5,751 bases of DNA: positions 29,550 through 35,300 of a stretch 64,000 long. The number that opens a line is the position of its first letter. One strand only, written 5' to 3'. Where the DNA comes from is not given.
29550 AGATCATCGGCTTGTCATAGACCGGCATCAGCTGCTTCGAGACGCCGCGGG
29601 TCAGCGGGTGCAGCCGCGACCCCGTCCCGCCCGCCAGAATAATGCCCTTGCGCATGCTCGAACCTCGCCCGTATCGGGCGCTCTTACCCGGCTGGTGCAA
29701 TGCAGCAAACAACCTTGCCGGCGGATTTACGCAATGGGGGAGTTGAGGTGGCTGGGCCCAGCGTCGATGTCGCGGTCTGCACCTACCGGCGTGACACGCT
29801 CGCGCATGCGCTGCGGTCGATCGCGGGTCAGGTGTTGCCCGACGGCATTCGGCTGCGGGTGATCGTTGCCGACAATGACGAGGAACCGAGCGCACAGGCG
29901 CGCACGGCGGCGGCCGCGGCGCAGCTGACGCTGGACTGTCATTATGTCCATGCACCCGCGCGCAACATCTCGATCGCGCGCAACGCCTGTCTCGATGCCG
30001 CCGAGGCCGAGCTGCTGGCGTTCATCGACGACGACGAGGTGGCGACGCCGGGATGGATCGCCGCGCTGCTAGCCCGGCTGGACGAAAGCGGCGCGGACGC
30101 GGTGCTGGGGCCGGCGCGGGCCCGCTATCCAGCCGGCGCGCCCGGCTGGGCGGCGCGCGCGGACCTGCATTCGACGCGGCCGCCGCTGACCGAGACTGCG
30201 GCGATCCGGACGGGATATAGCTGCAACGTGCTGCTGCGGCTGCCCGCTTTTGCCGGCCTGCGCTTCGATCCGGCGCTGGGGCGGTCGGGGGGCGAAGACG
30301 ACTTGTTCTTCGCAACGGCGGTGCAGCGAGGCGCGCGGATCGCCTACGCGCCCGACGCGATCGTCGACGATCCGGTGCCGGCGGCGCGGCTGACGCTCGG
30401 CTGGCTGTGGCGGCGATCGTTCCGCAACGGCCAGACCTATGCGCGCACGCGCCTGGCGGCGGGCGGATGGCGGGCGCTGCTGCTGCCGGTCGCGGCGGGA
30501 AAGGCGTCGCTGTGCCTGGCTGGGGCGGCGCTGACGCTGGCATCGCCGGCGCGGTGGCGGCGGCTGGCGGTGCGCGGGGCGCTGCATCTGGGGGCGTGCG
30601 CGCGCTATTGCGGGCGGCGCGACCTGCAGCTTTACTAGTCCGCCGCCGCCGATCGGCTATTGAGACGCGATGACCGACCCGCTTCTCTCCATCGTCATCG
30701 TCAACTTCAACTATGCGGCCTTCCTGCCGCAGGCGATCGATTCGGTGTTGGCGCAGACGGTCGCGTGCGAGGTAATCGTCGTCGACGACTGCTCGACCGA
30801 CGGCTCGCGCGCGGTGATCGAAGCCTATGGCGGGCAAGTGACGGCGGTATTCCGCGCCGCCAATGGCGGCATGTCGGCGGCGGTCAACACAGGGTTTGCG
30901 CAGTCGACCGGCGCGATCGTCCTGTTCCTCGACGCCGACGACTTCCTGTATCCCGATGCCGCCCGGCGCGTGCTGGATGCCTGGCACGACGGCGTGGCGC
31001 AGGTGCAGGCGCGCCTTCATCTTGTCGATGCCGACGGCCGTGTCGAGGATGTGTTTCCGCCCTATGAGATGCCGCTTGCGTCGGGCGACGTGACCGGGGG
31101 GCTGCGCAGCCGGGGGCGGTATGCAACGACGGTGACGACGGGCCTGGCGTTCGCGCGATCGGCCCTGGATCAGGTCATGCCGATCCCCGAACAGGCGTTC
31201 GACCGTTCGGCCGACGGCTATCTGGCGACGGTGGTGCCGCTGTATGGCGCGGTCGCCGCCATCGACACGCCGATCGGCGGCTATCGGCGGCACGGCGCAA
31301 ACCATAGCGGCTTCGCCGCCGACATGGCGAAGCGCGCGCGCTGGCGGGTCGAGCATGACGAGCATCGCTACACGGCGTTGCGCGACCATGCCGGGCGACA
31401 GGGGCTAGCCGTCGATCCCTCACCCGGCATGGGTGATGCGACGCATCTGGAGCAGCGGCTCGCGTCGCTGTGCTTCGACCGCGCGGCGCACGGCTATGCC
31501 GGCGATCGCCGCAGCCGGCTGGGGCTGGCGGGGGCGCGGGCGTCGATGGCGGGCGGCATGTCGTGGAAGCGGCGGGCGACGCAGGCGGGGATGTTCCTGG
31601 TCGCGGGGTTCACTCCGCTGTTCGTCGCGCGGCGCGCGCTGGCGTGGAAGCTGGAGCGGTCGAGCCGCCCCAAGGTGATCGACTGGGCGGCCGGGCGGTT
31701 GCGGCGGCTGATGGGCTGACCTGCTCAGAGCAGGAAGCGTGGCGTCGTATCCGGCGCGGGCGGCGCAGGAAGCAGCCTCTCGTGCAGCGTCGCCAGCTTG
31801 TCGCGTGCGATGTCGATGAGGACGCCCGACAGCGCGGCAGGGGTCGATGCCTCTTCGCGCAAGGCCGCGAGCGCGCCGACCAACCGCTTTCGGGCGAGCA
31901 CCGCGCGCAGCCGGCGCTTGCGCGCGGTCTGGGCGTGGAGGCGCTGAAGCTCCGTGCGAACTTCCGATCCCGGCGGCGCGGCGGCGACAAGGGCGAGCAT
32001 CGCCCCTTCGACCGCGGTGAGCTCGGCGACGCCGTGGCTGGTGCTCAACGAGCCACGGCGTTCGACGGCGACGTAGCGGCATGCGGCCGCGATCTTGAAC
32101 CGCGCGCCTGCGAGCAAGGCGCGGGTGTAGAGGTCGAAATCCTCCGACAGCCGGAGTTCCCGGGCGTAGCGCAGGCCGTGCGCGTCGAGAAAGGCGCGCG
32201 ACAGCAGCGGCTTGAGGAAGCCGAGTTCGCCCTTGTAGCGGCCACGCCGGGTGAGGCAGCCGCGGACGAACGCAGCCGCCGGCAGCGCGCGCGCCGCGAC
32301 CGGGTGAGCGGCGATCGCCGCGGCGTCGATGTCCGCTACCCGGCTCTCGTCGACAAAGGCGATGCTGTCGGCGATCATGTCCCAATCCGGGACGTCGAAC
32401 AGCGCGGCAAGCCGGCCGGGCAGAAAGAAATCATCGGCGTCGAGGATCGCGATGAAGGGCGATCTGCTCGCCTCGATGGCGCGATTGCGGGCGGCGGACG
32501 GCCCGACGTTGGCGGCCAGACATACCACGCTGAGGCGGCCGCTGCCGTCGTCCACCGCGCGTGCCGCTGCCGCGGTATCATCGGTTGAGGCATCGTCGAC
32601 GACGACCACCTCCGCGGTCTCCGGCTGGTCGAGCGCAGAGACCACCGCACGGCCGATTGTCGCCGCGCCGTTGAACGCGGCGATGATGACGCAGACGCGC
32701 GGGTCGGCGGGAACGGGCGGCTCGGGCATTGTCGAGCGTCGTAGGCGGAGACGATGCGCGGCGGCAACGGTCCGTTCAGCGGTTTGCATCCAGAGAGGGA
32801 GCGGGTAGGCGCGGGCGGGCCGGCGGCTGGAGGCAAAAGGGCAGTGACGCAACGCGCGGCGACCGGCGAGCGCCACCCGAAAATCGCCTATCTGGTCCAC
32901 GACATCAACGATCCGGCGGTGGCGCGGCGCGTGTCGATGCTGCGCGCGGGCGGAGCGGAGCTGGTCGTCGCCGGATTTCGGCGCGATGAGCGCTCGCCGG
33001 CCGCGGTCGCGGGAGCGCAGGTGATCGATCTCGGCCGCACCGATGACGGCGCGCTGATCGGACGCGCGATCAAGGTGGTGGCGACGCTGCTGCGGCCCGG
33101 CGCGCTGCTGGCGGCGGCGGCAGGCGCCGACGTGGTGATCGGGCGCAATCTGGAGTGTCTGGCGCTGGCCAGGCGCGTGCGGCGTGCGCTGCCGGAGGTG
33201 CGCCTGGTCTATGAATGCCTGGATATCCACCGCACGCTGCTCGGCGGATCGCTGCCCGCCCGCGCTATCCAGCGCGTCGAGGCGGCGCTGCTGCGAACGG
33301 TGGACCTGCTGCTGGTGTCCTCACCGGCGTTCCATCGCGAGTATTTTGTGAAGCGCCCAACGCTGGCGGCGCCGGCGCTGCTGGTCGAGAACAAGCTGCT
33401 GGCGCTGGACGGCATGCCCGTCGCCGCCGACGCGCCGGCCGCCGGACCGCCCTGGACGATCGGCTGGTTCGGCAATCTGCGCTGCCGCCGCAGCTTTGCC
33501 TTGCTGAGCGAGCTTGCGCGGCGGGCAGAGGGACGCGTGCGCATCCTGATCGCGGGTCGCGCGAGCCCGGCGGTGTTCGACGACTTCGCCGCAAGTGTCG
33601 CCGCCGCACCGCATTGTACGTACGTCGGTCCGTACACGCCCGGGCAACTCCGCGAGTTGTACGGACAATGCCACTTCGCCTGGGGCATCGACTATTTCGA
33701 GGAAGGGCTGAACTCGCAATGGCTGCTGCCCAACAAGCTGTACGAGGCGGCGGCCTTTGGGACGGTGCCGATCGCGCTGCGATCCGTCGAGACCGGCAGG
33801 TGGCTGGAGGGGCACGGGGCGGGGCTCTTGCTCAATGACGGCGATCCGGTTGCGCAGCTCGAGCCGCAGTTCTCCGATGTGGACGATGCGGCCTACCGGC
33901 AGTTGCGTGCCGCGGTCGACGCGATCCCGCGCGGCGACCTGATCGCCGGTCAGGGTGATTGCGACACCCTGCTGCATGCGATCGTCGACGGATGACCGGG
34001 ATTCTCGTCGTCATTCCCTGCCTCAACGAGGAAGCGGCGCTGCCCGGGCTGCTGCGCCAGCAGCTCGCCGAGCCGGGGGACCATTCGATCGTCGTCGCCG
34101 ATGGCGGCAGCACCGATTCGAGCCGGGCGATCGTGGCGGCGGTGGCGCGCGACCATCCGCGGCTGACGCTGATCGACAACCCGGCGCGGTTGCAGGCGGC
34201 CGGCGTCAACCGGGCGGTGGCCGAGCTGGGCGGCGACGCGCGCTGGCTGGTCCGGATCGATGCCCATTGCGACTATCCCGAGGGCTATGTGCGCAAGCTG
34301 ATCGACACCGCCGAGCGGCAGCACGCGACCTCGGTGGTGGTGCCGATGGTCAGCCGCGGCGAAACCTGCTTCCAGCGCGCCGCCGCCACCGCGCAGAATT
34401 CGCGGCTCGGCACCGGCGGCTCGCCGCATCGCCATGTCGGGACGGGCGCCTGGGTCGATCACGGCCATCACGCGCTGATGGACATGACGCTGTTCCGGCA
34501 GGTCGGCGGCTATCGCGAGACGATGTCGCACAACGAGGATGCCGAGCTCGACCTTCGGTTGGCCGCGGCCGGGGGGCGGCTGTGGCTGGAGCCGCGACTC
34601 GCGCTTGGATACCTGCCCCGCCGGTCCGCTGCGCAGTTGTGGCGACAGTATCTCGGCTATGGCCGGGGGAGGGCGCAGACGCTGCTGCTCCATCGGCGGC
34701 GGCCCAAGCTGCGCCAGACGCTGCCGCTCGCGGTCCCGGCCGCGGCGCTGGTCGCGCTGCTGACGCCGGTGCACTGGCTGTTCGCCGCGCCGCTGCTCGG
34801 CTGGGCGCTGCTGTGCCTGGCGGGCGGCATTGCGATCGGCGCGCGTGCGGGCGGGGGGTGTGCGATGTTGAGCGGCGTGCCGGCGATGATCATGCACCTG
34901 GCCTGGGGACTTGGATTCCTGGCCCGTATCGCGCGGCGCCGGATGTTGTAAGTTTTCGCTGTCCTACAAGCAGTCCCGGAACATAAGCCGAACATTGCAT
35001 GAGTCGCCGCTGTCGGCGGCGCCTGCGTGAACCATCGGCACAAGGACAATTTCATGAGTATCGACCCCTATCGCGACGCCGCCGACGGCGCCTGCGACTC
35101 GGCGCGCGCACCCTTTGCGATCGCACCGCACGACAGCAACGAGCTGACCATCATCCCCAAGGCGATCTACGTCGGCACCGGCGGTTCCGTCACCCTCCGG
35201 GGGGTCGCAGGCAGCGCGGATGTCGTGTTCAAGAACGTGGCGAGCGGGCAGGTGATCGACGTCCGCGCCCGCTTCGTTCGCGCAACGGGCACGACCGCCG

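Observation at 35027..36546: Orphan GTA-type head-spike pair (Rcc01079-like base plus SGNH esterase) inside the EPS locus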

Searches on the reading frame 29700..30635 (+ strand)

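Call 17: search_protein_families(library=pfam, proteins=[window:29700-30635:+], max_evalue=0.001)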
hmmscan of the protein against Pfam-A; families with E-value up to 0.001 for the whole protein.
window:29700-30635:+ (312 aa): 2 families
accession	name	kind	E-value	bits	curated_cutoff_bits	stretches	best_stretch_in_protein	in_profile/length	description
PF00535.33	Glycos_transf_2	-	4.2e-19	69.5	23.3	1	24-185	2-157/168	Glycosyl transferase family 2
PF13641.12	Glyco_tranf_2_3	-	1.2e-08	35.7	27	1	20-225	1-212/230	Glycosyltransferase like family 2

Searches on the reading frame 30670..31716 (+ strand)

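Call 17: search_protein_families(library=pfam, proteins=[window:30670-31716:+], max_evalue=0.001)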
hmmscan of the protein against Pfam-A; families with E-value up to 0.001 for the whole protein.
window:30670-31716:+ (349 aa): 3 families
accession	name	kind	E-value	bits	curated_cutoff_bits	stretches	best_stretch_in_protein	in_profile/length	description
PF00535.33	Glycos_transf_2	-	1.1e-28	100.7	23.3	1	7-116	1-115/168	Glycosyl transferase family 2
PF13641.12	Glyco_tranf_2_3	-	1.3e-11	45.4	27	1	6-177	3-182/230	Glycosyltransferase like family 2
PF10111.15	Glyco_tranf_2_2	-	2.2e-05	24.5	27.3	1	32-102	29-103/276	Glycosyltransferase like family 2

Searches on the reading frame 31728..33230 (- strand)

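Call 17: search_protein_families(library=pfam, proteins=[window:31728-33230:-], max_evalue=0.001)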
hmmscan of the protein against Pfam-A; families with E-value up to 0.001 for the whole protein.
window:31728-33230:- (501 aa): 3 families
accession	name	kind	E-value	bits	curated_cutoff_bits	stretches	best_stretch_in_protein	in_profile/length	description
PF00535.33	Glycos_transf_2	-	7.3e-25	88.3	23.3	1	180-279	1-101/168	Glycosyl transferase family 2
PF13641.12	Glyco_tranf_2_3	-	2.2e-10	41.4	27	1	177-382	1-205/230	Glycosyltransferase like family 2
PF10111.15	Glyco_tranf_2_2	-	2.8e-06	27.5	27.3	1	201-279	24-104/276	Glycosyltransferase like family 2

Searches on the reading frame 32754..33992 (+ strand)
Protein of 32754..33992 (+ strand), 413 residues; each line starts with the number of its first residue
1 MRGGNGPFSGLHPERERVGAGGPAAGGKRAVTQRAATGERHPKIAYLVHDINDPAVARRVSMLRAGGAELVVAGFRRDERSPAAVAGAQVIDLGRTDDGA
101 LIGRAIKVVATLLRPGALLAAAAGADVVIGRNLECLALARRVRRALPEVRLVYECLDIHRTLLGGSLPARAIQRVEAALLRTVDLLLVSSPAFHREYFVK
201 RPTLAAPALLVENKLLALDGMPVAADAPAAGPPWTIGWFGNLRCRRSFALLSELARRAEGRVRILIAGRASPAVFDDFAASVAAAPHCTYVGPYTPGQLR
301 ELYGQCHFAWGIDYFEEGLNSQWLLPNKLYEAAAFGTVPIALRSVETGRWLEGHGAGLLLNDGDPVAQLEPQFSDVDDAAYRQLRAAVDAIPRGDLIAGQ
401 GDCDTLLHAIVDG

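Call 17: search_protein_families(library=pfam, proteins=[window:32754-33992:+], max_evalue=0.001)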
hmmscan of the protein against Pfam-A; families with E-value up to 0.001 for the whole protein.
window:32754-33992:+ (413 aa): 1 family
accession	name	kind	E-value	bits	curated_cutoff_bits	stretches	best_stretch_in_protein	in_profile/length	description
PF13692.12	Glyco_trans_1_4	-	8.8e-05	23.2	27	1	236-366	4-130/142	Glycosyl transferases group 1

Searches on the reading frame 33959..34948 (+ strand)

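Call 18: search_protein_families(library=pfam, proteins=[window:33959-34948:+], max_evalue=0.001)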
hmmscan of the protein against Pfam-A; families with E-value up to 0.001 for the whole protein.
window:33959-34948:+ (330 aa): 3 families
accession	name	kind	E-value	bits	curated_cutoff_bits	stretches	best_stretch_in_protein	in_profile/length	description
PF00535.33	Glycos_transf_2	-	5.2e-19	69.2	23.3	1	17-182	2-167/168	Glycosyl transferase family 2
PF13641.12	Glyco_tranf_2_3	-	7.5e-06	26.6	27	1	15-216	3-209/230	Glycosyltransferase like family 2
PF13632.12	Glyco_trans_2_3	-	0.00037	20.8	27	1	107-284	12-197/198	Glycosyl transferase family group 2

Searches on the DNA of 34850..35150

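Call 62: search_rna_families(source=window, start=34850, end=35150, threshold=evalue, max_evalue=10)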
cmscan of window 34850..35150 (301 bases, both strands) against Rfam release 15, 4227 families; matches with E-value up to 10: 1.
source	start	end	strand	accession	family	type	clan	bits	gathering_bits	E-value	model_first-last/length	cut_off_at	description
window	34938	35026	+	RF02602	BASRCI414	Gene; sRNA;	-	9.2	270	5.7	1-229/229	no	Brucella sRNA CI414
